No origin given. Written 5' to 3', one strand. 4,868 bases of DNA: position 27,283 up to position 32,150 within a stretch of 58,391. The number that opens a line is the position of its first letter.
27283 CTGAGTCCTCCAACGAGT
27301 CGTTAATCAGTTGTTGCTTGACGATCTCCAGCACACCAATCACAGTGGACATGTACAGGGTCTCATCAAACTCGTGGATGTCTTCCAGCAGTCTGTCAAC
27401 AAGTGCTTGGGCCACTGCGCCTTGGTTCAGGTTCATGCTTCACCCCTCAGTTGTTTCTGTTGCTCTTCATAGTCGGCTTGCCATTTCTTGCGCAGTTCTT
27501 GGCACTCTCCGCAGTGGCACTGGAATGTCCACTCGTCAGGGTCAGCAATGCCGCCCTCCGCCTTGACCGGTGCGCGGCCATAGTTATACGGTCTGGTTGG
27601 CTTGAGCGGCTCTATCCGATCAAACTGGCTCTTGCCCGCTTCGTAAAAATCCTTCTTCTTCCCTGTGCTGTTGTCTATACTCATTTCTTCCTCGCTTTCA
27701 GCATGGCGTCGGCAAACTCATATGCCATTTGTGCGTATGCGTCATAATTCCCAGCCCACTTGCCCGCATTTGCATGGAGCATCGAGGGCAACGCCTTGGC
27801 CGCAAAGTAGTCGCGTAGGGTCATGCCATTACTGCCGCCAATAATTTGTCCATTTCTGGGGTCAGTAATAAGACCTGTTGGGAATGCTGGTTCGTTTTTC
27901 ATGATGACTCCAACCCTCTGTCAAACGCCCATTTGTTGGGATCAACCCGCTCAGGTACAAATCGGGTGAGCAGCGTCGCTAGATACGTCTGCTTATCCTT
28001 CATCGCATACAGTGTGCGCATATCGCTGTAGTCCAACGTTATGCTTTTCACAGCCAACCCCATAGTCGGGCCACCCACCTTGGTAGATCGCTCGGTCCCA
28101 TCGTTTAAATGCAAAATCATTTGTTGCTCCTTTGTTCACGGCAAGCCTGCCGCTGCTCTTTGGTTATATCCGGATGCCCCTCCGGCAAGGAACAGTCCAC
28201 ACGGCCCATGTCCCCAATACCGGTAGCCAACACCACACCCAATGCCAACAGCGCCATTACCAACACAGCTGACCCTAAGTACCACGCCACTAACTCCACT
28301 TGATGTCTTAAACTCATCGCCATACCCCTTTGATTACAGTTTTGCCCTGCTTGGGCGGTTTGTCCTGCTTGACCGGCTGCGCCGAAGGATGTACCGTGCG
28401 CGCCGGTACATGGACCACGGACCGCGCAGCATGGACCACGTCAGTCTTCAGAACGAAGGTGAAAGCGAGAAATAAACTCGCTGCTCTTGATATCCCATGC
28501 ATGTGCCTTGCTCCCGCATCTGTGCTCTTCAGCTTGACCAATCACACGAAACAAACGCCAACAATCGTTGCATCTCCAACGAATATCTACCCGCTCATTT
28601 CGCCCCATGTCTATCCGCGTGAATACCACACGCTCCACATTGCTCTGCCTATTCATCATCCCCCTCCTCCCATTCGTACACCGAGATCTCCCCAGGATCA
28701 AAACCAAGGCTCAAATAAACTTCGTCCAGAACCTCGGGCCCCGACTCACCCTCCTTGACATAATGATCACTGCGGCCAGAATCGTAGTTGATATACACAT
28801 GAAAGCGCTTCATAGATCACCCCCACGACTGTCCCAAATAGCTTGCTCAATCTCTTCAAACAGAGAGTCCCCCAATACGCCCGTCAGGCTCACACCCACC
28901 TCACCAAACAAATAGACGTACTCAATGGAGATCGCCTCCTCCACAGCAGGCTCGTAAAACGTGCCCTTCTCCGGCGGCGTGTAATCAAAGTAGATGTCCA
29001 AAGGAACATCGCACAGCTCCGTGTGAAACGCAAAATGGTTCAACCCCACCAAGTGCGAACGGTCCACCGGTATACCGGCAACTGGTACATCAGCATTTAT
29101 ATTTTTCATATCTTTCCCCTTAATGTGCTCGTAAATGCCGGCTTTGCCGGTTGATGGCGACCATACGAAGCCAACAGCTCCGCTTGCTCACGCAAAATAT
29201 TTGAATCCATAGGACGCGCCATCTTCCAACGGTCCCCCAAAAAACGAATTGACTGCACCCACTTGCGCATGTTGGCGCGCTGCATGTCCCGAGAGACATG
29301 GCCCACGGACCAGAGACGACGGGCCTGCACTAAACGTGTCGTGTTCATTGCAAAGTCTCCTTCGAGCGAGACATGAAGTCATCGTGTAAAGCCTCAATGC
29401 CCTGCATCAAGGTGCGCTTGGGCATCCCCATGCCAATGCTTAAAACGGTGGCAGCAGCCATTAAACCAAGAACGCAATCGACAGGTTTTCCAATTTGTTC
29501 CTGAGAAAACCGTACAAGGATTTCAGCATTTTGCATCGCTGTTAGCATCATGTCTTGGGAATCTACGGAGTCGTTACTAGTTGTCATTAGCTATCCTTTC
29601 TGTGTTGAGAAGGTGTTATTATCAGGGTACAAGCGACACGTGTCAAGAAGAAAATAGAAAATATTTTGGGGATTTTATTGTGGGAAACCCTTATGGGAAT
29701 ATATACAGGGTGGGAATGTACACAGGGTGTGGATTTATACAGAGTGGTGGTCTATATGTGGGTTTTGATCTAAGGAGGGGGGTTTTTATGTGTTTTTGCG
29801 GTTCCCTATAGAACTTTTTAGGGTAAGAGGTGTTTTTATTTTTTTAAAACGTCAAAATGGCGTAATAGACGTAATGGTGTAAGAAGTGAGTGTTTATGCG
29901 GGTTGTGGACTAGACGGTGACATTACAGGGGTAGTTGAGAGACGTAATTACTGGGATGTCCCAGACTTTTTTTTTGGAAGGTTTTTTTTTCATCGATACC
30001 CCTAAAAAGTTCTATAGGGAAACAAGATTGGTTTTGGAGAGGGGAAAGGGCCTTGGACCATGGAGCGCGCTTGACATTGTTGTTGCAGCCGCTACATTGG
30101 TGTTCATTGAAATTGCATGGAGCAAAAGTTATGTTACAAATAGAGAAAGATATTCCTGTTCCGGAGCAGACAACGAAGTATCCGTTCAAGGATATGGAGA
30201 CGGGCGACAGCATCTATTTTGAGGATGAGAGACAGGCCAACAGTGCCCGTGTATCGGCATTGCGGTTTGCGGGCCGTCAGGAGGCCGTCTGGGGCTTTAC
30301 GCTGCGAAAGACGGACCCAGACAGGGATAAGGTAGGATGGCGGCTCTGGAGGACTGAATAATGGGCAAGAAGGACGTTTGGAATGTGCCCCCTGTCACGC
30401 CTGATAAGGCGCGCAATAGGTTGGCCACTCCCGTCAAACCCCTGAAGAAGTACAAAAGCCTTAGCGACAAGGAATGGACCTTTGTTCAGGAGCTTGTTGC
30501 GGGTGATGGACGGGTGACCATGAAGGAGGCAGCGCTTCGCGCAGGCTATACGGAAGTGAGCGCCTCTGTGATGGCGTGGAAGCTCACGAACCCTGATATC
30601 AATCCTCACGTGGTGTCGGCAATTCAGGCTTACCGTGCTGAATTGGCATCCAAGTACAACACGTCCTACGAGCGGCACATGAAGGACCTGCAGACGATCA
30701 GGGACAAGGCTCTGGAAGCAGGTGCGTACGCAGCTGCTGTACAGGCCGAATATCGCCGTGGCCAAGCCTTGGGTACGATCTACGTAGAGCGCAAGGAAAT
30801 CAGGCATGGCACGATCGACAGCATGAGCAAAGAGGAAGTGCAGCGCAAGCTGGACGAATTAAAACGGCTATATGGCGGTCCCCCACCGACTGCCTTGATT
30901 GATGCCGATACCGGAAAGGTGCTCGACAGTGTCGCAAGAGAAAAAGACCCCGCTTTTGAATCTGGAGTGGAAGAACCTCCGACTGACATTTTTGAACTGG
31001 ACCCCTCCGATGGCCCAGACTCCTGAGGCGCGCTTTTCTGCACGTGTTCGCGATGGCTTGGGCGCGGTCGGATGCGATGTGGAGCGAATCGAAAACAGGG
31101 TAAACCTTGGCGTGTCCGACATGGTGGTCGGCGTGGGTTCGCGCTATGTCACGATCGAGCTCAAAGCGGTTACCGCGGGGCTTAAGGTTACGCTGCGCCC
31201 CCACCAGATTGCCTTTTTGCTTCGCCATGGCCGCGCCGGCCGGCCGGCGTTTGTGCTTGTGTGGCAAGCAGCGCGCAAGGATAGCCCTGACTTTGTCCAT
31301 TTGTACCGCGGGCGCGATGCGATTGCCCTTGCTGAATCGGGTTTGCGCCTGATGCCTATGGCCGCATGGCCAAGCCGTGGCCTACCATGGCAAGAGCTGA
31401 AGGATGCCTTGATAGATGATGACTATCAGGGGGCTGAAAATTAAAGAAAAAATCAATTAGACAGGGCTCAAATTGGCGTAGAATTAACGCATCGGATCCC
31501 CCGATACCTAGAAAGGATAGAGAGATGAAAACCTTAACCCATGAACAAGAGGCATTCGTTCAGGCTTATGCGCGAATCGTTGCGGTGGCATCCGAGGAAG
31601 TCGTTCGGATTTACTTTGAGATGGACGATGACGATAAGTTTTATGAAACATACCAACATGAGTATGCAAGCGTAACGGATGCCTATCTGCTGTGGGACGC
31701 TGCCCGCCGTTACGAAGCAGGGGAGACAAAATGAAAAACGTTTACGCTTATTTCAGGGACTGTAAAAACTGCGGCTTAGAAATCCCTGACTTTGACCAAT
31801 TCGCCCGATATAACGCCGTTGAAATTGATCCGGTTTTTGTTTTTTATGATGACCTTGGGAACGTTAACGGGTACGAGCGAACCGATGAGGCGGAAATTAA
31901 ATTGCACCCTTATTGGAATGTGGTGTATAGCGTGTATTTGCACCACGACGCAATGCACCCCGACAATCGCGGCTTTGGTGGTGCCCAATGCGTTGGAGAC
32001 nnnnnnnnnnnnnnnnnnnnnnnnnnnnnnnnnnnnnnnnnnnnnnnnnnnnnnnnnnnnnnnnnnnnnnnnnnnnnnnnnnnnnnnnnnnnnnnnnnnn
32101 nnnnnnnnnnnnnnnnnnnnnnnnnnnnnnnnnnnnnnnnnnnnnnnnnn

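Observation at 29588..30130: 540-bp divergent control region with iteron-like repeats, AT-rich tract and a 22-bp inverted repeat (candidate origin or switch)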

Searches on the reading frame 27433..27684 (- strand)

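Call 45: search_protein_families(library=pfam, proteins=[window:27433-27684:-], max_evalue=0.05)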
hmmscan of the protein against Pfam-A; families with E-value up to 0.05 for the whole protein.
window:27433-27684:- (83 aa): 1 family
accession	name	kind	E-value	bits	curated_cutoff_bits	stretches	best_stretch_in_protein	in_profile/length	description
PF05907.18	CXXC_Zn-b_euk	-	0.039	14.3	22.9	0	48-77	21-50/155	CXXC motif containing zinc binding protein, eukaryotic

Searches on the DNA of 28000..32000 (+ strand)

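Call 5: search_dna_similar(query=window:28000-32000:+, collection=phages, mode=near)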
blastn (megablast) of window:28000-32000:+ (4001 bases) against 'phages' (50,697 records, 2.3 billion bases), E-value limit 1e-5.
No match.

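Call 14: search_dna_similar(query=window:29400-30400:+, collection=phages, mode=distant, max_evalue=1)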
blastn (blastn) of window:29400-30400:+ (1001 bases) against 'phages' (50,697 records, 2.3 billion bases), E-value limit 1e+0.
Records with a match: 14; places in all: 14; records where one place covers at least 80% of the query: 0.
Best place of each record, by identity: 80-90% 14.
By first word of the organism name: Caulobacter 14.
By host as written in the record: Caulobacter crescentus NA1000 5; Caulobacter crescentus 4; Caulobacter vibrioides 2; Caulobacter vibrioides CB15 2; Caulobacter crescentus CB15 1.
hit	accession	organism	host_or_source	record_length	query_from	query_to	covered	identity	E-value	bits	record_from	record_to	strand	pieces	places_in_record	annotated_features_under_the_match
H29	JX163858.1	Caulobacter phage phiCbK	Caulobacter crescentus CB15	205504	870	907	4%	84.2%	3e-1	43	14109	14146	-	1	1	hypothetical protein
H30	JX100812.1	Caulobacter virus Magneto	Caulobacter crescentus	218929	870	907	4%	84.2%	3e-1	43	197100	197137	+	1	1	hypothetical protein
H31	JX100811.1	Caulobacter virus Karma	Caulobacter crescentus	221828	870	907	4%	84.2%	3e-1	43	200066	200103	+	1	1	hypothetical protein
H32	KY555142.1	Caulobacter phage Ccr10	Caulobacter crescentus NA1000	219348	870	907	4%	84.2%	3e-1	43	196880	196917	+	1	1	hypothetical protein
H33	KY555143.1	Caulobacter phage Ccr2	Caulobacter crescentus NA1000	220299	870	907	4%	84.2%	3e-1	43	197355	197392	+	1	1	hypothetical protein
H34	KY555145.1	Caulobacter phage Ccr29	Caulobacter crescentus NA1000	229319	870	907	4%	84.2%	3e-1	43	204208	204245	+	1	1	hypothetical protein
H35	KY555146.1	Caulobacter phage Ccr32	Caulobacter crescentus NA1000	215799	870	907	4%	84.2%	3e-1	43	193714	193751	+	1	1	hypothetical protein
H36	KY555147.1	Caulobacter phage Ccr34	Caulobacter crescentus NA1000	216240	870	907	4%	84.2%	3e-1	43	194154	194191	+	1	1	hypothetical protein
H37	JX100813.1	Caulobacter phage phiCbK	Caulobacter vibrioides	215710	870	907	4%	84.2%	3e-1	43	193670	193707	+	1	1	hypothetical protein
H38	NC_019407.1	Caulobacter virus Magneto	Caulobacter crescentus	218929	870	907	4%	84.2%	3e-1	43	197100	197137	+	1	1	hypothetical protein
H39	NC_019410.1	Caulobacter virus Karma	Caulobacter crescentus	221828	870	907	4%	84.2%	3e-1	43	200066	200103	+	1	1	hypothetical protein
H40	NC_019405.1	Caulobacter phage phiCbK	Caulobacter vibrioides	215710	870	907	4%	84.2%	3e-1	43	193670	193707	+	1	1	hypothetical protein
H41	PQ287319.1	Caulobacter phage S2L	Caulobacter vibrioides CB15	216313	870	907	4%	84.2%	3e-1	43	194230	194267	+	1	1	hypothetical protein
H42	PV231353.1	Caulobacter phage RBC57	Caulobacter vibrioides CB15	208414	870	907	4%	84.2%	3e-1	43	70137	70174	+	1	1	hypothetical protein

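Call 71: search_rna_families(source=L083, start=4400, end=5250, threshold=evalue, max_evalue=0.1)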
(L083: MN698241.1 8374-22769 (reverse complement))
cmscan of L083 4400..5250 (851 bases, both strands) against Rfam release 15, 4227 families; matches with E-value up to 0.1: 1.
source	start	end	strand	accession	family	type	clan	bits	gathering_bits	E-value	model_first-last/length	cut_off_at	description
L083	4897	5017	+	RF02976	Flavobacterium-1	Gene; sRNA;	-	90.2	58.9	6.4e-18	1-121/121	no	Flavobacterium-1 RNA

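Call 72: search_rna_families(source=window, start=29400, end=30300, threshold=evalue, max_evalue=1)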
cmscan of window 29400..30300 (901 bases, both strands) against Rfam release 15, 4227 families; matches with E-value up to 1: 0.
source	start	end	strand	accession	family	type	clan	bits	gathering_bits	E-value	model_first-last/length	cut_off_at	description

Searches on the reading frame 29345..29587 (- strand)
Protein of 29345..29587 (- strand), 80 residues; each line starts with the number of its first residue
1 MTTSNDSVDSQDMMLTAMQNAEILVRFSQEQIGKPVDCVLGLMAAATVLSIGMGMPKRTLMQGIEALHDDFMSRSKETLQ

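Call 11: search_protein_families(library=phrogs, proteins=[window:29345-29587:-], max_evalue=0.01)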
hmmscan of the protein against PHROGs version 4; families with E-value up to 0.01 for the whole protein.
window:29345-29587:- (80 aa): 0 families

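Call 45: search_protein_families(library=pfam, proteins=[window:29345-29587:-], max_evalue=0.05)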
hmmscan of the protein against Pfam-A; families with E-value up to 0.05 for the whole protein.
window:29345-29587:- (80 aa): 1 family
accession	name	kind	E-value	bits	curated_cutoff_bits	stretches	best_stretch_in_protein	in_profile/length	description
PF09904.15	HTH_43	-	0.038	14.4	27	0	52-69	29-46/89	Winged helix-turn helix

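Call 60: search_protein_families(library=ncbifam, proteins=[window:29345-29587:-], max_evalue=0.05)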
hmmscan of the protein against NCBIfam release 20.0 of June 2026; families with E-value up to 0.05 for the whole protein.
window:29345-29587:- (80 aa): 0 families

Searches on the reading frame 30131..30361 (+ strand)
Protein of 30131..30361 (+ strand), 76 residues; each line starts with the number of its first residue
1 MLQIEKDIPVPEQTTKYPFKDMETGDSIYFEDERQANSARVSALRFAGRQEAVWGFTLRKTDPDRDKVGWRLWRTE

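Call 11: search_protein_families(library=phrogs, proteins=[window:30131-30361:+], max_evalue=0.01)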
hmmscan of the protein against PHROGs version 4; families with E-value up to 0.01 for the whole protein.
window:30131-30361:+ (76 aa): 0 families

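Call 45: search_protein_families(library=pfam, proteins=[window:30131-30361:+], max_evalue=0.05)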
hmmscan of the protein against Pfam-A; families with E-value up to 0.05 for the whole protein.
window:30131-30361:+ (76 aa): 0 families

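Call 58: search_solved_structures(query=window:30131-30361:+, max_evalue=5)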
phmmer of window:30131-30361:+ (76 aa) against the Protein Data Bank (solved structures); distinct sequences matched with E-value up to 5: 5.
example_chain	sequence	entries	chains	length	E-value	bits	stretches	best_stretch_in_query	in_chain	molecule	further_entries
7aor_a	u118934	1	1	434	0.14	15.8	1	16-43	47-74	Ribosomal_S5_C domain-containing protein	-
9hny_CE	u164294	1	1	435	0.15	15.8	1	16-42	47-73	Small ribosomal subunit protein uS5 C-terminal domain-containing protein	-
6hiv_CE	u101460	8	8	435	0.15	15.8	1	16-42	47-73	uS55m | uS5m | mS55m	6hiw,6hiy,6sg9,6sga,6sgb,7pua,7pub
1kgd_A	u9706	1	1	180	0.62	13.8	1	9-59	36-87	PERIPHERAL PLASMA MEMBRANE CASK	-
7ane_a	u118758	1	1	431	0.68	13.7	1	16-43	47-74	Ribosomal_S5_C domain-containing protein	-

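Call 60: search_protein_families(library=ncbifam, proteins=[window:30131-30361:+], max_evalue=0.05)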
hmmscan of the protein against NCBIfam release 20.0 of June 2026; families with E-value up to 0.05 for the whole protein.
window:30131-30361:+ (76 aa): 0 families

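Call 79: find_homologous_proteins(query=window:30131-30361:+, max_evalue=0.001)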
Query window:30131-30361:+ (76 aa): 8 proteins with E <= 0.001 among 8 candidates.
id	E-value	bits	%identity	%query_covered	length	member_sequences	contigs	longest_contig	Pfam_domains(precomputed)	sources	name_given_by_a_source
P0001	1.1e-44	167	100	100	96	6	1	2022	-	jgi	jgi:hypothetical protein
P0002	1.1e-28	116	98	72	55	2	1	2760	-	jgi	jgi:hypothetical protein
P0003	2.7e-16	77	59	99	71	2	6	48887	-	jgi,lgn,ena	jgi:hypothetical protein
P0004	7.3e-16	76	57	100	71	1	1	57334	-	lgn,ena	-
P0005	2.7e-15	74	55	99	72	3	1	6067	-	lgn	-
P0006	6.3e-15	73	51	99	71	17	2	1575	-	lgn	-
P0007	2.1e-13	68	51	99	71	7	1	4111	-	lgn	-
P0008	2.5e-13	68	52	99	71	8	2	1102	-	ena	-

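Call 91: find_encoding_contigs(protein=window:30131-30361:+, flank=3000, max_places=10)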
Protein window:30131-30361:+ (76 aa): 17 contigs read that carry it; 10 places shown.
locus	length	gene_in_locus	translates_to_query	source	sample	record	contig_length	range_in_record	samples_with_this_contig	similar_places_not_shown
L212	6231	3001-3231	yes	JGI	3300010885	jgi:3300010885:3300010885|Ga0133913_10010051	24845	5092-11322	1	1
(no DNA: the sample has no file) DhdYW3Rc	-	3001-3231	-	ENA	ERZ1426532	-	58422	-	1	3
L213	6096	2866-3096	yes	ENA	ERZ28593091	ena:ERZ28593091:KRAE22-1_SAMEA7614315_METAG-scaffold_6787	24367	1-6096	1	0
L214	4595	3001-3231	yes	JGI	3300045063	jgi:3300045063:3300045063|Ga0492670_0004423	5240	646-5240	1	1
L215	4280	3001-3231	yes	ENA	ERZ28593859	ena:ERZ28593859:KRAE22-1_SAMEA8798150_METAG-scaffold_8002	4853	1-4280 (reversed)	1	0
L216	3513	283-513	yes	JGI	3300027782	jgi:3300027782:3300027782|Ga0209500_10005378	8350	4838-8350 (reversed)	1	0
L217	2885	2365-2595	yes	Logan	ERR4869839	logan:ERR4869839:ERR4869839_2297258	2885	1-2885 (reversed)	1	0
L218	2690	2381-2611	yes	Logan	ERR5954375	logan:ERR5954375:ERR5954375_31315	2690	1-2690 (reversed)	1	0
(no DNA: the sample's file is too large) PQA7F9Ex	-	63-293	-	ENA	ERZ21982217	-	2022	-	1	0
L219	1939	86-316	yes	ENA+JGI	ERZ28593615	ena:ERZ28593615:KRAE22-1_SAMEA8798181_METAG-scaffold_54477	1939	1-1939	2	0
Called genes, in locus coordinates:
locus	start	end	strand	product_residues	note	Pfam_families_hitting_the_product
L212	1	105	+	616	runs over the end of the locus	PF01612:DNA_pol_A_exo1, PF00476:DNA_pol_A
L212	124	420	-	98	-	-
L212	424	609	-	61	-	-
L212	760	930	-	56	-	-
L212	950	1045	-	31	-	-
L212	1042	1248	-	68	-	-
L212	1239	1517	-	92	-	-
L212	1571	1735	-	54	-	-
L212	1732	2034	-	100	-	-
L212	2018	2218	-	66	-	-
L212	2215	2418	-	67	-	-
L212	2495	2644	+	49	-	-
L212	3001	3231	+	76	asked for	-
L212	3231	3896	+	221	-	-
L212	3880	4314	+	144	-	-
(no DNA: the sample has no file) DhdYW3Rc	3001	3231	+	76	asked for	-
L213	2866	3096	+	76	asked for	-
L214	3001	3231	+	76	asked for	-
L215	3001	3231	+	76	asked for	-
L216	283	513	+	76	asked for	-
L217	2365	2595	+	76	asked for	-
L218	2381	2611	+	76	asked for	-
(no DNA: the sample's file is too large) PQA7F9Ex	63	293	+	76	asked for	-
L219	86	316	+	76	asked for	-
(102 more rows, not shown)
